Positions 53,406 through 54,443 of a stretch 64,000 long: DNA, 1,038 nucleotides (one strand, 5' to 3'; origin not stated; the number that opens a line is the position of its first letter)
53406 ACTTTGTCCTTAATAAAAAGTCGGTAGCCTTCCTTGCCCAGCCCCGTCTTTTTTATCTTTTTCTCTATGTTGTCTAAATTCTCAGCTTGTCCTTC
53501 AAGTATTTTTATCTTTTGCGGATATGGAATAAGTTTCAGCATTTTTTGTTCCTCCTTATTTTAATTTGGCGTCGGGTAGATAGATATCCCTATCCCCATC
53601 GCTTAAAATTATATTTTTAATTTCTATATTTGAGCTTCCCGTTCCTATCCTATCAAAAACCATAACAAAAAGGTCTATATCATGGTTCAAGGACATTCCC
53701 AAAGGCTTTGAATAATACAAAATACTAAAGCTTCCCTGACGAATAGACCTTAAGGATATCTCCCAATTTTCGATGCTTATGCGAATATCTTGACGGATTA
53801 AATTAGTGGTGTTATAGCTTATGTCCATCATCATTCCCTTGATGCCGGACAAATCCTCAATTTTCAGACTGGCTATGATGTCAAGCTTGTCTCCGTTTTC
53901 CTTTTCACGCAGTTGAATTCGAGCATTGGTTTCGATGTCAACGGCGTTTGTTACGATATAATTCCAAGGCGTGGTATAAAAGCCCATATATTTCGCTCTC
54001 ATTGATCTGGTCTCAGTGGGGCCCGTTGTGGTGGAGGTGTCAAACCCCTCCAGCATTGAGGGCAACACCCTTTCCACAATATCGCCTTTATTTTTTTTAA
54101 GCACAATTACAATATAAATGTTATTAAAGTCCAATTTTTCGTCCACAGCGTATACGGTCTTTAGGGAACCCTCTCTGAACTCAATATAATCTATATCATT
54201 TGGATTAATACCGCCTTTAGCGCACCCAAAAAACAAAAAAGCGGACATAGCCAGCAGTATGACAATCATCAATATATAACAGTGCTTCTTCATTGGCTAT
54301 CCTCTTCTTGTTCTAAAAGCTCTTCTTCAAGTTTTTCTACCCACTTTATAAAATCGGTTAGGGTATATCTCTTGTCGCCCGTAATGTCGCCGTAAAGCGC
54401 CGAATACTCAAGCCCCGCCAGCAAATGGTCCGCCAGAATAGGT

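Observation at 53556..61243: Non-cellulosomal dockerin/cohesin-like pair: a 2317-aa protease-propeller-Ig protein translationally coupled to a lipoprotein anchor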

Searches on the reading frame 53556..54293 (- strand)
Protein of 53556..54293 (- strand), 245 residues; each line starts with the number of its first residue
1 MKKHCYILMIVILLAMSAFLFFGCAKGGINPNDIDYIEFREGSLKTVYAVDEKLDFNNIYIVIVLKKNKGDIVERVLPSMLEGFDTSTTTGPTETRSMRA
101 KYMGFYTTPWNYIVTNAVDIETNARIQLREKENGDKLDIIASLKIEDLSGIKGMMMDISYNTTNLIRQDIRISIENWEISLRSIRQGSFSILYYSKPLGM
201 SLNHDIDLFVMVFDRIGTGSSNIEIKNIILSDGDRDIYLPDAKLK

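Call 6: search_protein_families(library=pfam, proteins=[window:53556-54293:-], max_evalue=0.1)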
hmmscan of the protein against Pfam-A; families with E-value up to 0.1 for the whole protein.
window:53556-54293:- (245 aa): 1 family
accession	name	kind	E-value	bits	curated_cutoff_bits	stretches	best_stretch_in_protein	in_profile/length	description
PF06480.20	FtsH_ext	-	0.031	14.9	25.5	1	8-79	4-76/103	FtsH Extracellular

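Call 8: search_solved_structures(query=window:53556-54293:-, max_evalue=10, show_alignments=3)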
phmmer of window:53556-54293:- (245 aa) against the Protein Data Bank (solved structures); distinct sequences matched with E-value up to 10: 1.
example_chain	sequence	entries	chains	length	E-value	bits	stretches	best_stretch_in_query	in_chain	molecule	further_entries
2lru_A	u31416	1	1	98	0.023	17.4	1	121-157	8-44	Serine/threonine-protein kinase WNK1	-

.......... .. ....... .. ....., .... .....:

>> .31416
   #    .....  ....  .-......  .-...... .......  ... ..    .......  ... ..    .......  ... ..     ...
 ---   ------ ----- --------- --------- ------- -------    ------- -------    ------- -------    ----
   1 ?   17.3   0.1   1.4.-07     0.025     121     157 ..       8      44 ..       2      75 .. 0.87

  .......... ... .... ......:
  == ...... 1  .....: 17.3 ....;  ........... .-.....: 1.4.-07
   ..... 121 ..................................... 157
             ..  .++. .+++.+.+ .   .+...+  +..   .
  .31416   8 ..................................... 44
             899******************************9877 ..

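Call 9: find_homologous_proteins(query=window:53556-54293:-, max_evalue=0.001)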
Query window:53556-54293:- (245 aa): 8 proteins with E <= 0.001 among 338 candidates.
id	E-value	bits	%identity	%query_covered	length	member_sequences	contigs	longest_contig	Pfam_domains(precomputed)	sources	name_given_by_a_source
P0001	3.5e-104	365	66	100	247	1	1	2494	-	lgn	-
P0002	2.9e-78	281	70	72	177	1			-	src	-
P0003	7.5e-62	227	47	97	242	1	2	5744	PF00963.25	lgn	-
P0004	3.1e-60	222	46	100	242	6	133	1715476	-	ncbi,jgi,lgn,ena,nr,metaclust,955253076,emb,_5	ncbi:MAG: cohesin domain-containing protein [Christensenellales bacterium]|jgi:hypothetical protein|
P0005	5.4e-60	221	46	100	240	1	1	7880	PF00963.25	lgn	-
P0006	1.8e-57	213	45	93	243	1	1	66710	PF00963.25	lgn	-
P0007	4.2e-55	205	43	92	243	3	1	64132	PF00963.25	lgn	-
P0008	3.8e-52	195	45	100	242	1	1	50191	-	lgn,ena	-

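Call 12: search_solved_structures(query=A1, max_evalue=10, show_alignments=3)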
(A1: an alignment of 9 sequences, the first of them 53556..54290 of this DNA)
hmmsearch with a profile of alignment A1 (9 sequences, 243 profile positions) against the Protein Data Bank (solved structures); distinct sequences matched with E-value up to 10: 3.
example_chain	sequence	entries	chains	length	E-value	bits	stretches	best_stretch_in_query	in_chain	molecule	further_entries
2lru_A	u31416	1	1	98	0.15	14.6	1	118-161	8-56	Serine/threonine-protein kinase WNK1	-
3l8q_A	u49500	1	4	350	0.51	12.8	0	123-165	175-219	Cellulosomal scaffoldin adaptor protein B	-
3sdy_H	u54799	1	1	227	2.4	10.6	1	76-99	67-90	Antibody CR8020, Heavy Chain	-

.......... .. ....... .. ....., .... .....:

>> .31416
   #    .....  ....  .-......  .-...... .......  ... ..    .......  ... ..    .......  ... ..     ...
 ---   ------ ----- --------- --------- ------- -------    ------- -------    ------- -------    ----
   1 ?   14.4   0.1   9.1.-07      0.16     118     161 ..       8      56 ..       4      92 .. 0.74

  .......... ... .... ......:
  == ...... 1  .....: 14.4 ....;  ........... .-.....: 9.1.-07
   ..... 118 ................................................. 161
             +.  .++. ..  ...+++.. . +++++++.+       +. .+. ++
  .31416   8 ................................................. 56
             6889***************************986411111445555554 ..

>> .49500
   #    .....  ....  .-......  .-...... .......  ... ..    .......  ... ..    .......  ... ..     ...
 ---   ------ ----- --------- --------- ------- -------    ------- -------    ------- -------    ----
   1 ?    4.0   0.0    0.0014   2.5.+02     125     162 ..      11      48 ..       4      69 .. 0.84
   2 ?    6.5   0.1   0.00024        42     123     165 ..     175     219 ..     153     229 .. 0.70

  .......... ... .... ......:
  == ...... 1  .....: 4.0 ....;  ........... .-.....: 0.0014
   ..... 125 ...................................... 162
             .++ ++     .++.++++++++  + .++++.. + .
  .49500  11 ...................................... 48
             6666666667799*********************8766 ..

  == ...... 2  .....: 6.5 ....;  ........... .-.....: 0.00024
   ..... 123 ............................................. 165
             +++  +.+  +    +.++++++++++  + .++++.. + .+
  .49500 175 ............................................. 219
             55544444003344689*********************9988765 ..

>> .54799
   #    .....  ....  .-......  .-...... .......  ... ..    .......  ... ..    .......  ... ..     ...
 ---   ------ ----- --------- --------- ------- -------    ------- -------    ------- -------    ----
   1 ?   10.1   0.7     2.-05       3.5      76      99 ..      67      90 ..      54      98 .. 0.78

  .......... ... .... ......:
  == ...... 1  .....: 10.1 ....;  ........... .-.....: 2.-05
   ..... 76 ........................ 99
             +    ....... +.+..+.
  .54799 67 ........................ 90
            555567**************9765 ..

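Call 13: search_protein_families(library=pfam, alignment_id=A1, max_evalue=1)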
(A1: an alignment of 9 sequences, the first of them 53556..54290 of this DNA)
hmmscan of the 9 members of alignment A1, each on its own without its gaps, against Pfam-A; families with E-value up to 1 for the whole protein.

A. member 1, window:53556-54290:- (244 aa): 1 family
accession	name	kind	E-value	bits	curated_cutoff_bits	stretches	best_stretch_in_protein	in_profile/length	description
PF06480.20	FtsH_ext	-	0.031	14.9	25.5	1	7-78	4-76/103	FtsH Extracellular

B. families by the number of members that match (of 9 scanned): 13 families
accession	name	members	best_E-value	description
PF00963.24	Cohesin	7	4.1e-10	Cohesin domain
PF14155.11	DUF4307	2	0.15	Domain of unknown function (DUF4307)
PF21946.1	LppM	1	0.011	LppM domain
PF06480.20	FtsH_ext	1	0.031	FtsH Extracellular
PF06585.17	JHBP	1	0.033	Haemolymph juvenile hormone binding protein (JHBP)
PF07523.18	Big_3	1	0.034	Bacterial Ig-like domain (group 3)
PF11551.14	Omp28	1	0.041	Outer membrane protein Omp28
PF25548.1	DUF7926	1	0.051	Domain of unknown function (DUF7926)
PF09426.16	Nyv1_longin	1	0.1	Vacuolar R-SNARE Nyv1, longin domain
PF00116.26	COX2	1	0.1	Cytochrome C oxidase subunit II, periplasmic domain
PF09169.15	BRCA-2_helical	1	0.13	BRCA2, helical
PF13163.11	DUF3999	1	0.18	Protein of unknown function (DUF3999)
PF13627.12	LptM_cons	1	0.38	LPS-assembly lipoprotein LptM, conserved region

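Call 15: find_encoding_contigs(protein=P0004, flank=10000, max_places=3)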
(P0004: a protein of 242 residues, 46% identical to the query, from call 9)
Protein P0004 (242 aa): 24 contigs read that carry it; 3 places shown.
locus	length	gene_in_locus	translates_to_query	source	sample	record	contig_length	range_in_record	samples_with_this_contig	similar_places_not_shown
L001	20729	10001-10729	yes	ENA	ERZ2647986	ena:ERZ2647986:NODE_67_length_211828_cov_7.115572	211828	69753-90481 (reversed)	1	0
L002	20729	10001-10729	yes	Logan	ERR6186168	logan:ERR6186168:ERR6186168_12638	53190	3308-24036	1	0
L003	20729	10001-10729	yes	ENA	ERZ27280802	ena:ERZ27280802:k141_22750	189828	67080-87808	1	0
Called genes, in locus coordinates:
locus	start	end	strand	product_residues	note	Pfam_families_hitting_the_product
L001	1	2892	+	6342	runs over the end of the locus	-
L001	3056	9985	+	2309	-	PF05547:Peptidase_M6 (weak), PF25390:WD40_RLD, PF13540:RCC1_2 (weak), PF25390:WD40_RLD, PF02368:Big_2, PF13540:RCC1_2, PF25390:WD40_RLD, PF13540:RCC1_2, +4 more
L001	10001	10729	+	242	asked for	-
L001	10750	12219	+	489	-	PF02838:Glyco_hydro_20b, PF00728:Glyco_hydro_20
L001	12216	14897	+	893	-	PF00690:Cation_ATPase_N, PF00122:E1-E2_ATPase, PF00702:Hydrolase, PF13246:Cation_ATPase, PF00689:Cation_ATPase_C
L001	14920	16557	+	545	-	-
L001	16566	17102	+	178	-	PF10502:Peptidase_S26, PF00717:Peptidase_S24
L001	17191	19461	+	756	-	PF19732:SpoIIE_N, PF07228:SpoIIE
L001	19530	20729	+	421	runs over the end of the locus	PF01171:ATP_bind_3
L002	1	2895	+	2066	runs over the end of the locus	?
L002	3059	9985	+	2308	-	PF05547:Peptidase_M6 (weak), PF25390:WD40_RLD, PF13540:RCC1_2 (weak), PF25390:WD40_RLD, PF02368:Big_2, PF13540:RCC1_2, PF25390:WD40_RLD, PF13540:RCC1_2, +4 more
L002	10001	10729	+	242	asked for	-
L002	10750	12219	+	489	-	PF02838:Glyco_hydro_20b, PF00728:Glyco_hydro_20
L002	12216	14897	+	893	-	PF00690:Cation_ATPase_N, PF00122:E1-E2_ATPase, PF00702:Hydrolase, PF13246:Cation_ATPase, PF00689:Cation_ATPase_C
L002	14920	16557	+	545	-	-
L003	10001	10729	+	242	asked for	-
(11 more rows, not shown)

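Call 16: find_encoding_contigs(protein=P0006, flank=10000, max_places=2)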
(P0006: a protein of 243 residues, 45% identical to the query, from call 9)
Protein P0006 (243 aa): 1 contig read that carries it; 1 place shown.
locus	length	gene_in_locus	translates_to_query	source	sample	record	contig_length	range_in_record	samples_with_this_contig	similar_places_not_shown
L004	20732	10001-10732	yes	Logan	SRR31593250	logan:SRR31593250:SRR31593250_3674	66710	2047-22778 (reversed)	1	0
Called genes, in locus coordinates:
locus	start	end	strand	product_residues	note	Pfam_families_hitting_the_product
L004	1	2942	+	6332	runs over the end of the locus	-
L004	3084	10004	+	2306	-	PF07523:Big_3 (faint), PF25390:WD40_RLD, PF13540:RCC1_2 (weak), PF25390:WD40_RLD, PF02368:Big_2, PF25390:WD40_RLD, PF13540:RCC1_2 (weak), PF02368:Big_2 (weak), +1 more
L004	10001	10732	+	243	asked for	PF00963:Cohesin (weak)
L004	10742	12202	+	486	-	PF02838:Glyco_hydro_20b, PF00728:Glyco_hydro_20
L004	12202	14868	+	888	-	PF00690:Cation_ATPase_N, PF00122:E1-E2_ATPase, PF00702:Hydrolase, PF13246:Cation_ATPase, PF00689:Cation_ATPase_C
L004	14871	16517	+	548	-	-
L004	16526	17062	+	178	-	PF10502:Peptidase_S26, PF00717:Peptidase_S24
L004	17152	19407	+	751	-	PF19732:SpoIIE_N, PF07228:SpoIIE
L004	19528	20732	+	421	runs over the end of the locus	PF01171:ATP_bind_3, PF11734:TilS_C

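Call 19: find_related_loci(query=A1, collection=genome_contigs, flank=10000)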
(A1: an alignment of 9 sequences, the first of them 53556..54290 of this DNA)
Query A1 (244 aa) in genome_contigs; peptide patterns used: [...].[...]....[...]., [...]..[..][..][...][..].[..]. (x = any residue, [..] = any of these).
37 stretches matched a pattern; 3 encode a relative of the query (tblastn E <= 1e-3); 3 distinct loci.
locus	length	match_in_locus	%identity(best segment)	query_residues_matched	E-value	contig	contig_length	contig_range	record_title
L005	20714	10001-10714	45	7-243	1e-66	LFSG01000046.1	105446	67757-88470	MAG: Clostridiales bacterium DTU072 scaffold1770, whole genome shotgun sequence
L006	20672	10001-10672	43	22-244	3e-60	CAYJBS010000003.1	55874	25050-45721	MAG TPA_asm: uncultured Christensenella sp. isolate ERP122455_co1_162 genome assembly, contig: NODE_31_length_55874_cov_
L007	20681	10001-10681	43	19-244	2e-59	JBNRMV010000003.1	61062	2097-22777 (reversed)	MAG: Christensenellales bacterium isolate UACH.msa k127_248291, whole genome shotgun sequence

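Call 22: predict_structure(alignment_id=A1)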
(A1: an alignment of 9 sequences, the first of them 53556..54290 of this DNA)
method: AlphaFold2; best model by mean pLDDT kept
length: 244 residues; sequences in the alignment: 9
mean_pLDDT: 85.9   pTM: 0.53
mean pLDDT of the five models: 85.9, 85.3, 85.1, 84.2, 83.4
residues with pLDDT >= 90: 142; 70-90: 73; 50-70: 21; < 50: 8
segments of 3 or more residues with pLDDT < 50: 19-25
pLDDT, mean of each block of 10 residues (from residue 1): 70 58 56 94 89 92 90 94 75 88 93 69 89 91 89 95 93 96 94 92 95 86 91 83 86
secondary structure, 60 per line:
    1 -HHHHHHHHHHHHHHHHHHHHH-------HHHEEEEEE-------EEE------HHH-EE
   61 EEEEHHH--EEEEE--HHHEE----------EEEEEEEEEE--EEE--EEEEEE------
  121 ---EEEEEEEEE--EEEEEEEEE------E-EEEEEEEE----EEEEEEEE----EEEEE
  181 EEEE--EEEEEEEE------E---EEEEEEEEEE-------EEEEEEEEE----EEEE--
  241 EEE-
elements in order: H2-22 E33-38 E46-48 E59-64 E70-74 E92-101 E104-106 E109-114 E124-132 E135-143 E152-159 E164-171 E176-184 E187-194 E205-214 E222-230 E235-238 E241-243

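Call 24: fold_search(model_id=the predicted structure, library=pdb)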
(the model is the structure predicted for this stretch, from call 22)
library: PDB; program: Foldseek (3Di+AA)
matches with E <= 10: 1813; with E <= 0.001: 89
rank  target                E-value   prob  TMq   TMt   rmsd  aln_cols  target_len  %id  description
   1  6kge_A                6.0e-07  1.00  0.40  0.66   3.6       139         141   16  Crystal structure of CaDoc0917(R16D)-CaCohA2 complex at pH 5.5 (released 2020-07-08)
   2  6kgc_A                6.6e-07  1.00  0.43  0.70   3.0       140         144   16  Crystal structure of CaDoc0917(R49D)-CaCohA2 complex at pH 5.4 (released 2020-07-08)
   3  6kgf_A                7.3e-07  1.00  0.40  0.65   3.5       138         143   17  Crystal structure of CaDoc0917(R16D)-CaCohA2 complex at pH 8.2 (released 2020-07-08)
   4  6kgd_A                7.7e-07  1.00  0.43  0.68   3.5       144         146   18  Crystal structure of CaDoc0917(R49D)-CaCohA2 complex at pH 8.0 (released 2020-07-08)
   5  2vo8                  1.2e-06  1.00  0.43  0.75   2.8       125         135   17  Cohesin module from Clostridium perfringens ATCC13124 family 33 glycoside hydrolase. (released 2008-09-02)
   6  2jh2_B                1.6e-06  1.00  0.43  0.74   3.2       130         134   14  X-ray crystal structure of a cohesin-like module from Clostridium perfringens (released 2007-11-06)
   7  6kgf_C                2.1e-06  1.00  0.41  0.64   3.7       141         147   17  Crystal structure of CaDoc0917(R16D)-CaCohA2 complex at pH 8.2 (released 2020-07-08)
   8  2jh2_A                2.8e-06  1.00  0.42  0.73   3.1       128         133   14  X-ray crystal structure of a cohesin-like module from Clostridium perfringens (released 2007-11-06)
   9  4ums                  3.2e-06  1.00  0.39  0.58   4.3       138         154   11  The crystal structure of the seventh ScaB type I cohesin from Pseudobacteroides cellulosolvens (released 2015-05-06)
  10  2jh2_C                3.7e-06  1.00  0.43  0.75   2.8       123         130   15  X-ray crystal structure of a cohesin-like module from Clostridium perfringens (released 2007-11-06)
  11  5lxv_A                5.1e-06  1.00  0.37  0.50   4.8       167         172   13  Crystal structure of Ruminococcus flavefaciens scaffoldin C cohesin in complex with a dockerin from an uncharacterized (released 2016-10-19)
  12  5lxv_C                5.3e-06  1.00  0.37  0.50   4.7       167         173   13  Crystal structure of Ruminococcus flavefaciens scaffoldin C cohesin in complex with a dockerin from an uncharacterized (released 2016-10-19)
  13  3ul4_A                1.2e-05  1.00  0.41  0.66   3.5       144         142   17  Crystal structure of Coh-OlpA(Cthe_3080)-Doc918(Cthe_0918) complex: A novel type I Cohesin-Dockerin complex from Clost (released 2012-11-28)
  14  2w1n                  1.3e-05  1.00  0.42  0.44   3.4       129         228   12  cohesin and fibronectin type-III double module construct from the Clostridium perfringens glycoside hydrolase GH84C (released 2009-02-03)
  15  2xdh                  1.8e-05  1.00  0.39  0.65   3.8       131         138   15  Non-cellulosomal cohesin from the hyperthermophilic archaeon Archaeoglobus fulgidus (released 2010-05-26)
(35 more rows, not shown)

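Call 26: find_encoding_contigs(protein=P0008, flank=10000, max_places=1)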
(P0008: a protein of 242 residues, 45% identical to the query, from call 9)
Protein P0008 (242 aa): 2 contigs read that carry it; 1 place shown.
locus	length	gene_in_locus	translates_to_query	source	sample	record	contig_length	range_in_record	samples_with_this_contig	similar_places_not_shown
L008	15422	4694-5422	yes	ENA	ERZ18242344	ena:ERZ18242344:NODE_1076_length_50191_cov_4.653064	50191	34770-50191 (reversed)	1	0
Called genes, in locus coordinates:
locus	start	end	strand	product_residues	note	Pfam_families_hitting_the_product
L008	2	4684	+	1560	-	?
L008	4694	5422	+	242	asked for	-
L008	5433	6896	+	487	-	PF02838:Glyco_hydro_20b, PF00728:Glyco_hydro_20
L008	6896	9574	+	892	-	PF00690:Cation_ATPase_N, PF00122:E1-E2_ATPase, PF00702:Hydrolase, PF13246:Cation_ATPase, PF00689:Cation_ATPase_C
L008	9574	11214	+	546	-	-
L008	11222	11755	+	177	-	PF10502:Peptidase_S26, PF00717:Peptidase_S24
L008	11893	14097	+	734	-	PF19732:SpoIIE_N, PF07228:SpoIIE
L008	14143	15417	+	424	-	PF01171:ATP_bind_3, PF11734:TilS_C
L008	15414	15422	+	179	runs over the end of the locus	PF00156:Pribosyltran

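Call 27: find_encoding_contigs(protein=P0005, flank=10000, max_places=1)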
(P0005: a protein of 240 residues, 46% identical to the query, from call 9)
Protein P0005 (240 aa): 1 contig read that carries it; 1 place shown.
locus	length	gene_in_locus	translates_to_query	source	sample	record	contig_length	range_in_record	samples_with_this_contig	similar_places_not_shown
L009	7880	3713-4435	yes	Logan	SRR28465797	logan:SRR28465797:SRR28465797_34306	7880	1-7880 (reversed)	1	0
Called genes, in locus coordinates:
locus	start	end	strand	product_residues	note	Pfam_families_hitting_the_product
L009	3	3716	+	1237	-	?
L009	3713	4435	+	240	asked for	PF00963:Cohesin (faint)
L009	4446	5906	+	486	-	PF02838:Glyco_hydro_20b, PF00728:Glyco_hydro_20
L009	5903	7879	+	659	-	?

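Call 28: find_encoding_contigs(protein=P0003, flank=10000, max_places=2)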
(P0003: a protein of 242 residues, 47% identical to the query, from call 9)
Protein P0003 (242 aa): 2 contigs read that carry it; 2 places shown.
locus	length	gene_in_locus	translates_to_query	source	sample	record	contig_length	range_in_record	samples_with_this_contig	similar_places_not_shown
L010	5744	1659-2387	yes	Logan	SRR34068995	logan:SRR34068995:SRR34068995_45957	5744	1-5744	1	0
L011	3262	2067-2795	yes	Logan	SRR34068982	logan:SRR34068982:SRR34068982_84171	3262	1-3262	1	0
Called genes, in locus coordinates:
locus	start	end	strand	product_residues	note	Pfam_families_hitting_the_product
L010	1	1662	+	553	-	?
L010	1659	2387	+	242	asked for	PF00963:Cohesin (weak)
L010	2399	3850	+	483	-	PF02838:Glyco_hydro_20b, PF00728:Glyco_hydro_20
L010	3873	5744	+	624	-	?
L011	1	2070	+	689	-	?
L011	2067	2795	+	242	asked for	PF00963:Cohesin (weak)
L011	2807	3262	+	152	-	?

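Call 29: find_encoding_contigs(protein=P0001, flank=10000, max_places=1)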
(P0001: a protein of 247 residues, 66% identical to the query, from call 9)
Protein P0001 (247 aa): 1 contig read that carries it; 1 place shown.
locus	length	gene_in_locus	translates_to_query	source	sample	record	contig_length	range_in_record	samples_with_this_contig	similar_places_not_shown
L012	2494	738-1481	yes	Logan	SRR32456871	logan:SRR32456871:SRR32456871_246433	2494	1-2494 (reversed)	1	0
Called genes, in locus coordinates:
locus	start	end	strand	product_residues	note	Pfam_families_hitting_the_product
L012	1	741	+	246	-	?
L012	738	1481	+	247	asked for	-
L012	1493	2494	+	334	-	?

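Call 45: search_protein_representatives(alignment_id=A1)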
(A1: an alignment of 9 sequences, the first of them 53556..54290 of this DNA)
Query: 9 sequences, 243 profile positions. Proteins with E-value up to 0.001 (for the whole library): 412; up to 1e-10: 107; up to 1e-30: 13. The best 150 are listed.
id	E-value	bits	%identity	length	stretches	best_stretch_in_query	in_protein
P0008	1.2e-103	362.0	-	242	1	1-242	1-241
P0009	6.0e-96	336.8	-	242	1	1-243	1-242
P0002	2.9e-80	285.4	-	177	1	1-175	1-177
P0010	7.2e-80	284.1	-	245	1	5-243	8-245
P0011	6.5e-59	215.5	-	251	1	4-240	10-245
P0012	5.8e-57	209.1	-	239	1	1-243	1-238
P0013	1.1e-50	188.6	-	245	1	6-241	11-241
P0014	1.9e-48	181.3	-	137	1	107-243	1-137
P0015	4.5e-47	176.7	-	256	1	1-243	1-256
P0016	1.9e-41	158.3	-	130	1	71-190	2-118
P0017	3.3e-32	128.1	-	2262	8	123-234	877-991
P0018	4.2e-32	127.7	-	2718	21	170-239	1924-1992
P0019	7.6e-32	126.9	-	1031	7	131-235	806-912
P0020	2.2e-29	118.8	-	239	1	1-241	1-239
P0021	2.1e-28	115.6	-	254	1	4-240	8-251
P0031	2.6e-22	95.7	-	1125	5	133-230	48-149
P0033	1.5e-21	93.1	-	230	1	1-240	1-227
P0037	7.8e-21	90.8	-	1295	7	135-230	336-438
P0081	5.4e-15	71.7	-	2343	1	3-242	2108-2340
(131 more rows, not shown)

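Call 47: find_encoding_contigs(protein=P0033, flank=10000, max_places=2)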
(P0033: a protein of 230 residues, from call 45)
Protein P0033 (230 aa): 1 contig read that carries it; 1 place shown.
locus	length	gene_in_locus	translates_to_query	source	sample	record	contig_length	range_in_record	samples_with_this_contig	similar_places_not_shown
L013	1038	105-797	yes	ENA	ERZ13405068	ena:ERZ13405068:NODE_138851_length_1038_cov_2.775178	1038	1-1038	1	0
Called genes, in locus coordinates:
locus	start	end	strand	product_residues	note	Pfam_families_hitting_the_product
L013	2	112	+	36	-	?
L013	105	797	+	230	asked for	-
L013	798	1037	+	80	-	?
